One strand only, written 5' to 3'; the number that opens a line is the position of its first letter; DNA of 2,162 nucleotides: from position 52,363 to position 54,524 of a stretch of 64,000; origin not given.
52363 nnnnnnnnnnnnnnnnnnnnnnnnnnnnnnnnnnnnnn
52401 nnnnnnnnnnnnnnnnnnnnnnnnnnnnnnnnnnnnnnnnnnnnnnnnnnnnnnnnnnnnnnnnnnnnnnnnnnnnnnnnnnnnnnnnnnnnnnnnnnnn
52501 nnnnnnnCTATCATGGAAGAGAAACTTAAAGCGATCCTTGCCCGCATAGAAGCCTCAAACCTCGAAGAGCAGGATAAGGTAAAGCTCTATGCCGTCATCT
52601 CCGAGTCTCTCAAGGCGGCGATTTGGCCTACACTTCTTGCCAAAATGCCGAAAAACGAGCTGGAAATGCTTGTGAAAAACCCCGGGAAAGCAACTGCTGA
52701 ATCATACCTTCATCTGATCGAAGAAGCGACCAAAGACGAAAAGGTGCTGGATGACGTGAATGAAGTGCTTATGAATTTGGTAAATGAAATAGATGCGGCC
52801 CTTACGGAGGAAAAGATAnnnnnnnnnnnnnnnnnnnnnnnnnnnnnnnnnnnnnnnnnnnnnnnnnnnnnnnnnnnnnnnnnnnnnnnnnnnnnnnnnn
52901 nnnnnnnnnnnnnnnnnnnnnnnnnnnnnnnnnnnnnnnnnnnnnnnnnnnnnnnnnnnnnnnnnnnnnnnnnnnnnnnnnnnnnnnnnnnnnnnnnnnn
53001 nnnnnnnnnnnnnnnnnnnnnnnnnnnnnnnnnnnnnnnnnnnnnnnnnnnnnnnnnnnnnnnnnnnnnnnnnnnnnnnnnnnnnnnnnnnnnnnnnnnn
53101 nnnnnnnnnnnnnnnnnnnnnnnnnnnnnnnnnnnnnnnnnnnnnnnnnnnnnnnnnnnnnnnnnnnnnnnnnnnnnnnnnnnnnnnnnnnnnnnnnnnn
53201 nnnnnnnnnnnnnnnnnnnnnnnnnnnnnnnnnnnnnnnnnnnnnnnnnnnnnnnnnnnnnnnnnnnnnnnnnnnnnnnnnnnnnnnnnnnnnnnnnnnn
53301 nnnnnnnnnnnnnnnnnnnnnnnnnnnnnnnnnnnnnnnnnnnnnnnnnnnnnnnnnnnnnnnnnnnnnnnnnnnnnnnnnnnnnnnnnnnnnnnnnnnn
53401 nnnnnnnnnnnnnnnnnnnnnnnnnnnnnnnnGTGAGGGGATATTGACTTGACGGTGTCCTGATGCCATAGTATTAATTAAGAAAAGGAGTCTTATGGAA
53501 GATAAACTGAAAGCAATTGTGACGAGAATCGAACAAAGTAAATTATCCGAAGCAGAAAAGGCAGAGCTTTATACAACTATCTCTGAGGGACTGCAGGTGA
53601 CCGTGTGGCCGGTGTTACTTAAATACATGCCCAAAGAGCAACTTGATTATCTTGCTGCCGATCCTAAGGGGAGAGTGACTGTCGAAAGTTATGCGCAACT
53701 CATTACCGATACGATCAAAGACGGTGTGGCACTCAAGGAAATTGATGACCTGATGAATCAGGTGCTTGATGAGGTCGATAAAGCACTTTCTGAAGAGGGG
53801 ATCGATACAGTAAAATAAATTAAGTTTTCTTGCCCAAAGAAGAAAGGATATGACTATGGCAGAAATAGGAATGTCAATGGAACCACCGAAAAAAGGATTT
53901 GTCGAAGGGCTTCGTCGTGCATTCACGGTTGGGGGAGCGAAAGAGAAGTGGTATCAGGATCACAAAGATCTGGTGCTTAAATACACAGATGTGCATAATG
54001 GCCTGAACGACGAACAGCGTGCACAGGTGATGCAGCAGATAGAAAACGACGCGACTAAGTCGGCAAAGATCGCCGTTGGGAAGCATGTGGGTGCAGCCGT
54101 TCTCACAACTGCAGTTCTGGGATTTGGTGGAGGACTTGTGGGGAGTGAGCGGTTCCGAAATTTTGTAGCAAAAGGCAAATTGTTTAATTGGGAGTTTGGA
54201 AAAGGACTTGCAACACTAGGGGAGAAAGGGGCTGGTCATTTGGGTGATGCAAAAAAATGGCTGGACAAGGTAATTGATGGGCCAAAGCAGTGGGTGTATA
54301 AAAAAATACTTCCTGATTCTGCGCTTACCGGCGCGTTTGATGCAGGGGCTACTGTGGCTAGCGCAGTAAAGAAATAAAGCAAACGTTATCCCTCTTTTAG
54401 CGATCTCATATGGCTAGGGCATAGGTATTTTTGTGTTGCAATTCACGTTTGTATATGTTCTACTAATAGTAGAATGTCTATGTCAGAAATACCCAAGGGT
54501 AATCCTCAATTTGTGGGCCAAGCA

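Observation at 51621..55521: Repeated two-gene module: small acidic helical paralogue followed by a Gly/Ala-rich hydrophobic protein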

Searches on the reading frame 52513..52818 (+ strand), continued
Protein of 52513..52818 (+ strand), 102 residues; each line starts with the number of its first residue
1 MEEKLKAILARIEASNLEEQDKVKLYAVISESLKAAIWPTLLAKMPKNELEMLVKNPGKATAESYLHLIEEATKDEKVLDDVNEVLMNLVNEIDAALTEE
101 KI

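Call 90: list_cluster_members(proteins=[P0016, P0025, P0040, P0055, P0065, P0075, P0085, P0094, P0097, P0103])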
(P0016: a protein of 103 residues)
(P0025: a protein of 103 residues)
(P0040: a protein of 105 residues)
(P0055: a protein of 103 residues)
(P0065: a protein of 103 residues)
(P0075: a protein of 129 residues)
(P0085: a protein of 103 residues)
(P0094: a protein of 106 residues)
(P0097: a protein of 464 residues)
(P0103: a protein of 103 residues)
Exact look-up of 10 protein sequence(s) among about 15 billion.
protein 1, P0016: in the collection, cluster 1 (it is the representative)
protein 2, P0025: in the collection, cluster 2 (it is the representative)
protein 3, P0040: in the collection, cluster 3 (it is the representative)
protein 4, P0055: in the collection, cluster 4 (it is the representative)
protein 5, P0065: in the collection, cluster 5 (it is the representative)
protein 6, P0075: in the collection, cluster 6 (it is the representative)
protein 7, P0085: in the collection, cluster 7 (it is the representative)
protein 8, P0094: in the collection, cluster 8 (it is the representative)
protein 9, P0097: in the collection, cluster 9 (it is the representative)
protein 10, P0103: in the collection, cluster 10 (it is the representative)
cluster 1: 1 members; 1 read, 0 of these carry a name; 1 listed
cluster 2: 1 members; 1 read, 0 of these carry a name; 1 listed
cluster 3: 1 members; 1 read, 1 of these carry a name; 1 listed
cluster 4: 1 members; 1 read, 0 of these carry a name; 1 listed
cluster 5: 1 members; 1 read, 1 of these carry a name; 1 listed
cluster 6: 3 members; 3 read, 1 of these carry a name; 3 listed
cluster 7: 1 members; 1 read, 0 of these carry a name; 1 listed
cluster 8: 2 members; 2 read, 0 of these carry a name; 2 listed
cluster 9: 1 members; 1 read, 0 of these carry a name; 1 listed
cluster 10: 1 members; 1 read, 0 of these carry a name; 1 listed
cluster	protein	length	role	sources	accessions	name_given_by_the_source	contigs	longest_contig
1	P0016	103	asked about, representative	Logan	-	-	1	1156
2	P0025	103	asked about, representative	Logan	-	-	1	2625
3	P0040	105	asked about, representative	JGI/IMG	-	hypothetical protein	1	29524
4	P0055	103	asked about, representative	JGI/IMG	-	-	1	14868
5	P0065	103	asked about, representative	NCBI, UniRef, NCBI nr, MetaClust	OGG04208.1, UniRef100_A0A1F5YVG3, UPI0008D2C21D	hypothetical protein A2Z33_03580 [Candidatus Gottesmanbacteria bacterium RBG_16_52_11] | Uncharacterized protein n=1 Tax=Candidatus Gottesmanbacteria bacterium RBG_16_52_11 ... | MAG: hypothetical protein A2Z33_03580 [Candidatus Gottesmanbacteria bacterium ...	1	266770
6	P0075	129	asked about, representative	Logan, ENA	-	-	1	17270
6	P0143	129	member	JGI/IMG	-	hypothetical protein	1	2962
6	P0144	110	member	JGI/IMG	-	-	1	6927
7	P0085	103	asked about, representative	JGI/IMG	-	-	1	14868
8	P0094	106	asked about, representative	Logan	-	-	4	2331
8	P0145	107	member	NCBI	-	-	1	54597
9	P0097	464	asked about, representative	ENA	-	-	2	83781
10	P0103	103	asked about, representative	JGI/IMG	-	-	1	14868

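Call 91: find_encoding_contigs(protein=P0040, flank=10000, max_places=1)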
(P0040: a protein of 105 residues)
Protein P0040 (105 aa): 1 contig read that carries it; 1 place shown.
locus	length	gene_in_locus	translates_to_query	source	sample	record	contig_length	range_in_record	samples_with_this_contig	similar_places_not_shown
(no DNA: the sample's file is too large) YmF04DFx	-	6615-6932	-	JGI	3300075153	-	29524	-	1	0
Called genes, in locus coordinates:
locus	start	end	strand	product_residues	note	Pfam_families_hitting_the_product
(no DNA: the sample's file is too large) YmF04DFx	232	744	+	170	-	-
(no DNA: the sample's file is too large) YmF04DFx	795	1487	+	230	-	PF02517:Rce1-like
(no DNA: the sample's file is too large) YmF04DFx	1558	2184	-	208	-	PF13098:Thioredoxin_2 (faint), PF13462:Thioredoxin_4, PF00085:Thioredoxin (faint), PF01323:DSBA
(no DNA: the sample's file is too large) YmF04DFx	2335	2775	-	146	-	PF07884:VKOR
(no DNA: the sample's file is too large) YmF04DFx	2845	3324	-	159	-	PF05014:Nuc_deoxyrib_tr (weak)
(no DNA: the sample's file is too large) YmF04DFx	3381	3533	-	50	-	-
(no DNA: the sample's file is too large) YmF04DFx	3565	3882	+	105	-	PF00085:Thioredoxin, PF08534:Redoxin (faint), PF13098:Thioredoxin_2, PF13905:Thioredoxin_8 (faint)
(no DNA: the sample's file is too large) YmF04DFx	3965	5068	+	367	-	PF00890:FAD_binding_2 (faint), PF01134:GIDA (faint), PF03486:HI0933_like (faint), PF07992:Pyr_redox_2, PF13738:Pyr_redox_3, PF00070:Pyr_redox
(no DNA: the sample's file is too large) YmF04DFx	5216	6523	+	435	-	PF02812:ELFV_dehydrog_N, PF00208:ELFV_dehydrog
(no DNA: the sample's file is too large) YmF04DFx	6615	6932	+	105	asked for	-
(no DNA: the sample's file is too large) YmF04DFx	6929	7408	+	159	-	-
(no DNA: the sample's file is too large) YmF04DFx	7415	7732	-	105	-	-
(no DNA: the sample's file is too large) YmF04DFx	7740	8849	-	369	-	-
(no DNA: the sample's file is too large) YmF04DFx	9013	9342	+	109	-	-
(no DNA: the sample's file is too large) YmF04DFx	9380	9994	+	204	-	-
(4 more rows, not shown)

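Call 92: find_encoding_contigs(protein=P0145, flank=10000, max_places=1)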
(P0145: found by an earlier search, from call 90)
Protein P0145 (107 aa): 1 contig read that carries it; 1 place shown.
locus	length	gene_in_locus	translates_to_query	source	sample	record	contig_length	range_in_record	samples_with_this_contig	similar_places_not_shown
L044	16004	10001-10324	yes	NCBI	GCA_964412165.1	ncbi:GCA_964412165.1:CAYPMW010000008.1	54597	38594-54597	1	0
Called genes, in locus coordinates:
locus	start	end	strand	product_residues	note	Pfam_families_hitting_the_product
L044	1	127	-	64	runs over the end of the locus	-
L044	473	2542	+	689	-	PF13439:Glyco_transf_4, PF13692:Glyco_trans_1_4, PF00535:Glycos_transf_2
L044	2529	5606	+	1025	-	-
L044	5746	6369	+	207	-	-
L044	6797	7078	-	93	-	-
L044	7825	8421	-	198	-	PF20803:PaaX_M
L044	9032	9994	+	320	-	-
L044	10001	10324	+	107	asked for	-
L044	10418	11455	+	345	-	-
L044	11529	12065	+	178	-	-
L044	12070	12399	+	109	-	-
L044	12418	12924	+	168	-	-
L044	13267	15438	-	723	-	PF01935:DUF87 (weak), PF10412:TrwB_AAD_bind (faint), PF12696:TraG-D_C (weak)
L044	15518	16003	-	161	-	?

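Call 93: find_encoding_contigs(protein=P0075, flank=10000, max_places=1)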
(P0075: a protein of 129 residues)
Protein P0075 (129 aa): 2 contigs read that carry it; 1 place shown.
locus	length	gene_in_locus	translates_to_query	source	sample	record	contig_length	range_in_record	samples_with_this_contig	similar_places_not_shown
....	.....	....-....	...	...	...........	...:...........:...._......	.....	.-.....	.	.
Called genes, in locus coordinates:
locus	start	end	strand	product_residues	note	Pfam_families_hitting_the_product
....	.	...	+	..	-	?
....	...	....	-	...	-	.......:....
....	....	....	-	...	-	-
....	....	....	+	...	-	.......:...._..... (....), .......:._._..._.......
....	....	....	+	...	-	-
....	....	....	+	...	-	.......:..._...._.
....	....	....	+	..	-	-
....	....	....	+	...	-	-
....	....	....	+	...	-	-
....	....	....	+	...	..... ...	-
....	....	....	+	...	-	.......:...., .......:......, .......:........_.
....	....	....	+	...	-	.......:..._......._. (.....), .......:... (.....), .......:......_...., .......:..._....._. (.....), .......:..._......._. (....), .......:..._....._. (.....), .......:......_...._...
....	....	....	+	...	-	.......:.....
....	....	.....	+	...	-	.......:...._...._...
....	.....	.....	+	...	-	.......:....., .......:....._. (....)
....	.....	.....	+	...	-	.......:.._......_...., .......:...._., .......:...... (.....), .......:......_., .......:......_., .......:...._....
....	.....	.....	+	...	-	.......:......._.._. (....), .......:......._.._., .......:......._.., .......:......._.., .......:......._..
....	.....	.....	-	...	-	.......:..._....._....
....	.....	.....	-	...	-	-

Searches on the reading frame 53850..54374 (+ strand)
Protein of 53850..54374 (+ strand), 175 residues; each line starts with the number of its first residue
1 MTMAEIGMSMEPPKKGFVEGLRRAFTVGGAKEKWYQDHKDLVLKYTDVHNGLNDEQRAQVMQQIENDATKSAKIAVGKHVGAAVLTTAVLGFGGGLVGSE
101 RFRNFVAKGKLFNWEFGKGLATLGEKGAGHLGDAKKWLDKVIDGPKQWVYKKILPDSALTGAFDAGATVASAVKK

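Call 7: search_protein_families(library=pfam, max_evalue=1, proteins=[window:53850-54374:+])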
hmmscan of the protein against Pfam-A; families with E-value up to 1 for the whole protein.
window:53850-54374:+ (175 aa): 0 families

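Call 22: search_protein_families(library=ncbifam, max_evalue=0.1, proteins=[window:53850-54374:+])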
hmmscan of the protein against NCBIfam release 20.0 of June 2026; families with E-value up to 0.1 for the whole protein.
window:53850-54374:+ (175 aa): 0 families

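Call 31: find_homologous_proteins(query=window:53850-54374:+, max_evalue=0.01)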
Query window:53850-54374:+ (175 aa): 20 proteins with E <= 0.01 among 306 candidates.
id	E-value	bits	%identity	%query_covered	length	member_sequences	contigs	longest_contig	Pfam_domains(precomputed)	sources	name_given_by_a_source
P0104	2.8e-109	381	100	99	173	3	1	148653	-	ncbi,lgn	-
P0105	7.8e-71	256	89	76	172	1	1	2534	-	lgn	-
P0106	4.0e-63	231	75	85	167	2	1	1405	-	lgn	-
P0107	4.4e-63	231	86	76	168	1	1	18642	-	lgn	-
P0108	2.8e-62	228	85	76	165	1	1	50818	-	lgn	-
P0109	8.6e-60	220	70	87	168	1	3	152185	-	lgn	-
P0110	1.8e-55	206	79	72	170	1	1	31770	-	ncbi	-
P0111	6.7e-55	204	68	87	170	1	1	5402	-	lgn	-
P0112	2.4e-53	199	81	67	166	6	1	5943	-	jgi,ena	jgi:hypothetical protein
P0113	2.7e-50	189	65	86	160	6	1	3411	-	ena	-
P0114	4.8e-47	178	62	89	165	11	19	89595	-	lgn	-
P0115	3.1e-45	172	68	76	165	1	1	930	-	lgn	-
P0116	1.8e-44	170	78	58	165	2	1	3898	-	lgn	-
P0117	1.0e-43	167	67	76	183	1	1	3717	-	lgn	-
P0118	3.5e-38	149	67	61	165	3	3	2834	-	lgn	-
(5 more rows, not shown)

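Call 60: find_homologous_proteins(query=A12, max_evalue=0.001)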
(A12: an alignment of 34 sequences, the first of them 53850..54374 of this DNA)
Query A12 (34 sequences) (175 aa, profile of the alignment): 39 proteins with E <= 0.001 among 8000 candidates.
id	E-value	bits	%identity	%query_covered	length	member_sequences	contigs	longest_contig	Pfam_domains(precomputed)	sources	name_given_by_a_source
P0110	9.0e-44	168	79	72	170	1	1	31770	-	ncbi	-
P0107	2.1e-41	161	86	76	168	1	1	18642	-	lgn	-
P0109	3.8e-40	157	70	87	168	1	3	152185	-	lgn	-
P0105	1.7e-39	154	89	76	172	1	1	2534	-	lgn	-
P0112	3.4e-39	153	81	67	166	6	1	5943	-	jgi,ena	jgi:hypothetical protein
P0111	9.0e-39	152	68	87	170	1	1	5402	-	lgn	-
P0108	1.6e-38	151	85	76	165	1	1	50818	-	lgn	-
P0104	6.6e-37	146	100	99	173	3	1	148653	-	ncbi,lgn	-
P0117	2.6e-36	144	67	76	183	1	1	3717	-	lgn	-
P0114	6.3e-34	136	62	89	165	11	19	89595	-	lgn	-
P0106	3.9e-33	134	75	85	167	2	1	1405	-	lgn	-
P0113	1.3e-32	132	65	86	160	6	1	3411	-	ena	-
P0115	2.9e-32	131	68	76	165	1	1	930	-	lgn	-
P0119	1.2e-29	122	57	75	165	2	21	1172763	-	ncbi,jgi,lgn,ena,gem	jgi:hypothetical protein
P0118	4.6e-28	117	67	61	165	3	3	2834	-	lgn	-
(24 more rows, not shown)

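Call 61: search_solved_structures(query=A12, max_evalue=10)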
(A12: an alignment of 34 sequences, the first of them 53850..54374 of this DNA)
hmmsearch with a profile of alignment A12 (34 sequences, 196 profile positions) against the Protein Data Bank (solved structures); distinct sequences matched with E-value up to 10: 9.
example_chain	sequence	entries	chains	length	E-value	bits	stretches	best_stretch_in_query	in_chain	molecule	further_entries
2lse_A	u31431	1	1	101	0.13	16.1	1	41-75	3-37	Four Helix Bundle Protein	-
1ujp_A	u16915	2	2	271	0.75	13.5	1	76-167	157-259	Tryptophan synthase alpha chain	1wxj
7sq5_A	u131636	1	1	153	1.1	13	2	16-74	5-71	Designed trefoil knot protein, variant 3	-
2x5q_A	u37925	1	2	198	1.3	12.7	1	27-71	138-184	SSO1986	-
4imh_A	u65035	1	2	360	1.4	12.6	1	41-175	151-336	Hemin degrading factor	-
4mf9_A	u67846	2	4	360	1.5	12.6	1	41-175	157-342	Hemin degrading factor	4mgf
5ykh_A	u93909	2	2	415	3.9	11.2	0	49-80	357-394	Pumilio homolog 1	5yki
7sq3_A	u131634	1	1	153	6.5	10.5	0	18-86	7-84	Designed trefoil knot protein, variant 1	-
7bqs_A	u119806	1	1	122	6.5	10.5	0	22-70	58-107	Nomur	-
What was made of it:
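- On WXG100 / T7SS substrate-Lap-LXG system: The B-family profile has no PDB sequence match (call 61).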

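Call 72: predict_structure(alignment_id=A14)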
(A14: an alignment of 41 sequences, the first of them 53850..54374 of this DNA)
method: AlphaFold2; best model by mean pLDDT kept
length: 175 residues; sequences in the alignment: 41
mean_pLDDT: 54.7   pTM: 0.34
mean pLDDT of the five models: 54.7, 53.5, 47.1, 46.5, 45.0
residues with pLDDT >= 90: 0; 70-90: 40; 50-70: 47; < 50: 88
segments of 3 or more residues with pLDDT < 50: 1-3, 6-13, 91-99, 109-132, 137-148, 150-152, 157-175
pLDDT, mean of each block of 10 residues (from residue 1): 47 53 64 77 72 79 75 63 52 46 49 41 43 47 43 45 42 36
secondary structure, 60 per line:
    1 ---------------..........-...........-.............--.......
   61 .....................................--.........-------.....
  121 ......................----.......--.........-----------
elements in order: H16-25 H27-37 H39-51 H54-97 H100-108 H116-142 H147-153 H156-164
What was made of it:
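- B does not (pLDDT 54.7, all helix; call 72).
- Tried and rejected: The model was too poor (pLDDT 54.7, pTM 0.34; call 72) to justify a fold search.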

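Call 74: search_protein_families(library=padloc, max_evalue=0.01, proteins=[window:53850-54374:+])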
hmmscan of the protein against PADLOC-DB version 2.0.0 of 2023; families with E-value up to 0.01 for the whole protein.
window:53850-54374:+ (175 aa): 0 families

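Call 76: search_protein_families(library=phrogs, max_evalue=0.01, proteins=[window:53850-54374:+])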
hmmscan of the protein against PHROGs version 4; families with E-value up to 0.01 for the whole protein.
window:53850-54374:+ (175 aa): 1 family
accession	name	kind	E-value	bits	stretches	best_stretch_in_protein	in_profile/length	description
phrog_20668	-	unknown function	0.0063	17.7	1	34-76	18-58/66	-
